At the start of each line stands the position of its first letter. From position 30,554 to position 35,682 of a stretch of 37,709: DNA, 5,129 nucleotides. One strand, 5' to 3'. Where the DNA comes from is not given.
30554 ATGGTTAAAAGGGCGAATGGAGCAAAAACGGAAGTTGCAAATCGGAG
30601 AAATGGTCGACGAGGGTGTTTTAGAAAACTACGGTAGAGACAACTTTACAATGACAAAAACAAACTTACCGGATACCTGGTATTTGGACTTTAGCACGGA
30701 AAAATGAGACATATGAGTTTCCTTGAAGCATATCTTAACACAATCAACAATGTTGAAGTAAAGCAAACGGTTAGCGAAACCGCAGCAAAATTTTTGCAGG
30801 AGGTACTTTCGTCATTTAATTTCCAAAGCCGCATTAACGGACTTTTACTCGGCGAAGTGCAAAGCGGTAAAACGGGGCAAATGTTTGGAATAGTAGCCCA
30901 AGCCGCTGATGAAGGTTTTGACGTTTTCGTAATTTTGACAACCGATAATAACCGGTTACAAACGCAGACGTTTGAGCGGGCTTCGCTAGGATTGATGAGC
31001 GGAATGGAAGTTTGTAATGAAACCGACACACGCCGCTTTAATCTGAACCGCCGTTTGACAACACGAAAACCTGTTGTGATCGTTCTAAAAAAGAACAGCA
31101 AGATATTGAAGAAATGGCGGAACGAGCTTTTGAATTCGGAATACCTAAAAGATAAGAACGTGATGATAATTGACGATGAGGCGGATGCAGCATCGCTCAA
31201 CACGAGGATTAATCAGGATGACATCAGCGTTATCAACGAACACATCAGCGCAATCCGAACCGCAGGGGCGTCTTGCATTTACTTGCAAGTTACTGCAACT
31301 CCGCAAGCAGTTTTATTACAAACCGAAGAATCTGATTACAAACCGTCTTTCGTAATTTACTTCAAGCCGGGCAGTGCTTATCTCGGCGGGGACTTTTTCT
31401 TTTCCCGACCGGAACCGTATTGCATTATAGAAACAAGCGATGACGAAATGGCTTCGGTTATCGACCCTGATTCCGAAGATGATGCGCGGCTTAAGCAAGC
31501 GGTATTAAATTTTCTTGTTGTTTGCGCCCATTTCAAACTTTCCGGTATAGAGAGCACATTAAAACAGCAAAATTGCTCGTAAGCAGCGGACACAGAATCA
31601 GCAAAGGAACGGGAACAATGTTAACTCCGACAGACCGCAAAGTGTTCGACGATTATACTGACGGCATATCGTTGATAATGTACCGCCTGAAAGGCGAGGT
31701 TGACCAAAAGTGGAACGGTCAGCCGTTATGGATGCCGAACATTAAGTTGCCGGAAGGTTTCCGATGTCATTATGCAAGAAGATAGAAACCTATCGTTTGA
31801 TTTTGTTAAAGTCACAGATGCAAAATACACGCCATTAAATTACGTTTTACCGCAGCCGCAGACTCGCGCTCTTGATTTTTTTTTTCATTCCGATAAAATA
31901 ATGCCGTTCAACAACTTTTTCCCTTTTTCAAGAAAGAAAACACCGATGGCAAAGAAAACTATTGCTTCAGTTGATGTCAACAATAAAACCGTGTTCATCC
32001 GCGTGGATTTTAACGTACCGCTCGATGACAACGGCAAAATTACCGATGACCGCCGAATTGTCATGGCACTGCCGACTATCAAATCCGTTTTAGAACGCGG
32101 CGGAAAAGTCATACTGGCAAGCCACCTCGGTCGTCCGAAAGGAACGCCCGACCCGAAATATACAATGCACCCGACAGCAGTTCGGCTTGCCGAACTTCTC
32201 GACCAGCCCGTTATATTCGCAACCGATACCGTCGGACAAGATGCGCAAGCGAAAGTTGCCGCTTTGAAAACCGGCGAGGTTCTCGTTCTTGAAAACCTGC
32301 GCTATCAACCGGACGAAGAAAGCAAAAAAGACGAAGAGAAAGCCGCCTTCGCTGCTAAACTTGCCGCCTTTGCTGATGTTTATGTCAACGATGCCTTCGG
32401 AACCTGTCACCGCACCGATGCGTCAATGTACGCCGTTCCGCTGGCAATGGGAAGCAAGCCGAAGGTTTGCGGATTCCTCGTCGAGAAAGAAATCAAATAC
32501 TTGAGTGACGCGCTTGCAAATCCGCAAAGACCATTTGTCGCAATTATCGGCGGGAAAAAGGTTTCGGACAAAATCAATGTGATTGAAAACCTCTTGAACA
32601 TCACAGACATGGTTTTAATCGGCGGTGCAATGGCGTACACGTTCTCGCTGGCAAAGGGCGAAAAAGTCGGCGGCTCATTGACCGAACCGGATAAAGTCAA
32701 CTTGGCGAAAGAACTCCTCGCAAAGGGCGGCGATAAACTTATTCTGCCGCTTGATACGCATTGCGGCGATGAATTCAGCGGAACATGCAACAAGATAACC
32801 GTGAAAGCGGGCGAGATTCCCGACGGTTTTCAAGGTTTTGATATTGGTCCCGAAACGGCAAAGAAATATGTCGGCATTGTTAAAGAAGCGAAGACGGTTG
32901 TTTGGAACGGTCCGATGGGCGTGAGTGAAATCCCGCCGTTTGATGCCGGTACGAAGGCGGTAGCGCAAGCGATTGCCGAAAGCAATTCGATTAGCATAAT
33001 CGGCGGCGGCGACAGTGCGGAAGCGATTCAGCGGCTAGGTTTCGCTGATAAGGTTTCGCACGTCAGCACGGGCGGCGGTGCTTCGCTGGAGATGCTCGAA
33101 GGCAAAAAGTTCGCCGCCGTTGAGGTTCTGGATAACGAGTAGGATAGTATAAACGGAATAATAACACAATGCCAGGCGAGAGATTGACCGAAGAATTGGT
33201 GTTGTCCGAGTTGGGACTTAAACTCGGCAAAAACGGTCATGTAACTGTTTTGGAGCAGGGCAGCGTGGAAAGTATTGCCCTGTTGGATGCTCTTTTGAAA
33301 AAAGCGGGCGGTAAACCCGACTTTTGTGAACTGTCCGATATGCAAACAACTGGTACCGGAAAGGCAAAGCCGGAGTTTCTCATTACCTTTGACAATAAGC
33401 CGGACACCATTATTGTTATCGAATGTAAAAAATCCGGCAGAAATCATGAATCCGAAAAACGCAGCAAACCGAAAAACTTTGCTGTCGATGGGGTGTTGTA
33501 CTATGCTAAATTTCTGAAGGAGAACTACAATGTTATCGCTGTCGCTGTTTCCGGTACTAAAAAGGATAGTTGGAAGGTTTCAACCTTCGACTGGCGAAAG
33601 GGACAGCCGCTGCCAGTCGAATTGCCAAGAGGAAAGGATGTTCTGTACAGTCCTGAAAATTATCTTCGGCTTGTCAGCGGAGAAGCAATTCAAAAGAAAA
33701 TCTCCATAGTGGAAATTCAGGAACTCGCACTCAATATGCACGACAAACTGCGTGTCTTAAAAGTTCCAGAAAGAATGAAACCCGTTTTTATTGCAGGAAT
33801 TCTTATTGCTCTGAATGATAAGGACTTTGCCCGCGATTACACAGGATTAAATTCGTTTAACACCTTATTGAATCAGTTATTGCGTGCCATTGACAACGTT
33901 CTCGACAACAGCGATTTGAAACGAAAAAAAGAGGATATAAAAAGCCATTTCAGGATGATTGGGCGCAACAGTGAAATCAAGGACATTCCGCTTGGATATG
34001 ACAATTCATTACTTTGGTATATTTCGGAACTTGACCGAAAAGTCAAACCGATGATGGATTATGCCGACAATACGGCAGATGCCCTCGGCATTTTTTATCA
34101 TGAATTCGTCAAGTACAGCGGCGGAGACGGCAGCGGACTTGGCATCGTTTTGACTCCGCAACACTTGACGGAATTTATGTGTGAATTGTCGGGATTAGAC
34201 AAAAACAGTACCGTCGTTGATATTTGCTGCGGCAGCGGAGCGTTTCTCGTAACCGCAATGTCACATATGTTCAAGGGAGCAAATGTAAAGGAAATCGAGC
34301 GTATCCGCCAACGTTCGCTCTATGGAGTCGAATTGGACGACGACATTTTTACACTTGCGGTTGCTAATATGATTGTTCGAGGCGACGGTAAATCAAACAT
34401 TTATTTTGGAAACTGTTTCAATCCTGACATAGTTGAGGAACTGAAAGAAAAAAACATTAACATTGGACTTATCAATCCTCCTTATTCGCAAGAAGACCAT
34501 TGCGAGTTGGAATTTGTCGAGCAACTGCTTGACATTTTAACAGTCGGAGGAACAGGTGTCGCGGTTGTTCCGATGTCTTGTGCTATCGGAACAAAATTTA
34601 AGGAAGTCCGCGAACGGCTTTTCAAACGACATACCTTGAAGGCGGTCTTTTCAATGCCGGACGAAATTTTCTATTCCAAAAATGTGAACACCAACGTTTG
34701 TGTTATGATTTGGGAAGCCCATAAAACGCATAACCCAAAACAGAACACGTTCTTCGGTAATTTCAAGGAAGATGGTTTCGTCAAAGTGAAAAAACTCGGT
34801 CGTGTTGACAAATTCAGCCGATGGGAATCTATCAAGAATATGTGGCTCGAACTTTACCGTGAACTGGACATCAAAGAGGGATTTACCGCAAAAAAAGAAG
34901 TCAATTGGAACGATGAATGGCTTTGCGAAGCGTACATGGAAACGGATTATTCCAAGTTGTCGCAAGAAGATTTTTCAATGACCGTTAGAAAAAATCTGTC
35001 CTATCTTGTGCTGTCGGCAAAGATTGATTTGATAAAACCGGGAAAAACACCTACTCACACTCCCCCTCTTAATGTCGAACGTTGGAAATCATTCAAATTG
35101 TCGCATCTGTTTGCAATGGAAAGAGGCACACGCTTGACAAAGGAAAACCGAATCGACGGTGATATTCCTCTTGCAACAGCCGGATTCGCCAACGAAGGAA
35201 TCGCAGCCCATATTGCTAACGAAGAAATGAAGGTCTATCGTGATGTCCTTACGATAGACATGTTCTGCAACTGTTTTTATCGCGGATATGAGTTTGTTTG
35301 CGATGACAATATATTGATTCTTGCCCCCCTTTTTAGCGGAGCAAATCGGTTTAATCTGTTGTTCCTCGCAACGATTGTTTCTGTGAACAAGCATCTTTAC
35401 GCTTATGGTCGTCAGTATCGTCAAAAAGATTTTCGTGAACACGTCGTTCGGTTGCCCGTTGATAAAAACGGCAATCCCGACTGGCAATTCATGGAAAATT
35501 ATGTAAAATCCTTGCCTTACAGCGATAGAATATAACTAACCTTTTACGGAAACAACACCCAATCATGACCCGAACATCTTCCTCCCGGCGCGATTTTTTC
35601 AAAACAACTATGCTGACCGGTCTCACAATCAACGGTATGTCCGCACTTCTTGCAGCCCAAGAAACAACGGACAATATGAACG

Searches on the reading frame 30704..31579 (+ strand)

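Call 7: search_protein_families(library=pfam, proteins=[window:30704-31579:+], max_evalue=0.001)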
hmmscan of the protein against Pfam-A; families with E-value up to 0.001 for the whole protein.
window:30704-31579:+ (292 aa): 3 families
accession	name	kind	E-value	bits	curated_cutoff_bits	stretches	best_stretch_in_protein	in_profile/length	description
PF18766.7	SWI2_SNF2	-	1.3e-05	25.4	26.7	1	41-200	16-155/221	SWI2/SNF2 ATPase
PF04851.21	ResIII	-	3e-05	24.4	22.5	1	30-201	11-163/164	Type III restriction enzyme, res subunit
PF20692.3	cpSF2-GREB1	-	0.00077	18.6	26.2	0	75-220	39-172/716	Circularly permuted SF2 helicase found in GREB1 proteins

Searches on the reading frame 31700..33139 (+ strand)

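Call 7: search_protein_families(library=pfam, proteins=[window:31700-33139:+], max_evalue=0.001)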
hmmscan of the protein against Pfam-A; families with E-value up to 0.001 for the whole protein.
window:31700-33139:+ (480 aa): 1 family
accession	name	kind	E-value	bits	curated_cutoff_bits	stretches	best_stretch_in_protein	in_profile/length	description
PF00162.24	PGK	-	3.1e-150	500.8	27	1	89-469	2-379/379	Phosphoglycerate kinase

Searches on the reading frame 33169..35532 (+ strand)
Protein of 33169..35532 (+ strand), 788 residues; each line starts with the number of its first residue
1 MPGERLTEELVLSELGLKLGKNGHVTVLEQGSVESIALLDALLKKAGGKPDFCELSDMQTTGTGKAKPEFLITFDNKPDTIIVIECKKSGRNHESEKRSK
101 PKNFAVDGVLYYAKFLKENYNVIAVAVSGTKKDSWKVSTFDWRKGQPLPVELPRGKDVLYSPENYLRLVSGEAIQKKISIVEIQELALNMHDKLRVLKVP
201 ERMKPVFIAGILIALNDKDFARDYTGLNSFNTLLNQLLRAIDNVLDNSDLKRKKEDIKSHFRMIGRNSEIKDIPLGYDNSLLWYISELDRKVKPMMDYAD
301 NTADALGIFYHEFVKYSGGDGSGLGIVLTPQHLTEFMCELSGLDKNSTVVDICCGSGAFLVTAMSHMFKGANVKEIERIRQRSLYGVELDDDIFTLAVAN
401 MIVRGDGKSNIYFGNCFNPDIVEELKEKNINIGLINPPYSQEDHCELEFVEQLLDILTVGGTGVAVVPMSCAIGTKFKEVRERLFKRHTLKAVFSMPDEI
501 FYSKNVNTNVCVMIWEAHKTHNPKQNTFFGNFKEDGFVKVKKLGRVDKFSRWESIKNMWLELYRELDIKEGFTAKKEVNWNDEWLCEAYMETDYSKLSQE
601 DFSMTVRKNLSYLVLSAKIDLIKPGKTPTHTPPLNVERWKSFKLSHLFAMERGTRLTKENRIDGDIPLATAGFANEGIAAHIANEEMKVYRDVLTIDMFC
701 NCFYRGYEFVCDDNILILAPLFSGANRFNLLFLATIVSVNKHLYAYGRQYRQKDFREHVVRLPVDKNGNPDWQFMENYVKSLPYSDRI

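Call 74: search_protein_families(library=pfam, proteins=[window:33169-35532:+], max_evalue=0.001)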
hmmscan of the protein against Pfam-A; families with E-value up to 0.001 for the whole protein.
window:33169-35532:+ (788 aa): 2 families
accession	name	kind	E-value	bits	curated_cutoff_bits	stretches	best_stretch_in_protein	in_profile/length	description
PF02384.22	N6_Mtase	-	4.7e-25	89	20.4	1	303-544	3-258/311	N-6 DNA Methylase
PF01420.25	Methylase_S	-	1.3e-08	35.6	22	1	637-780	2-154/168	Type I restriction modification DNA specificity domain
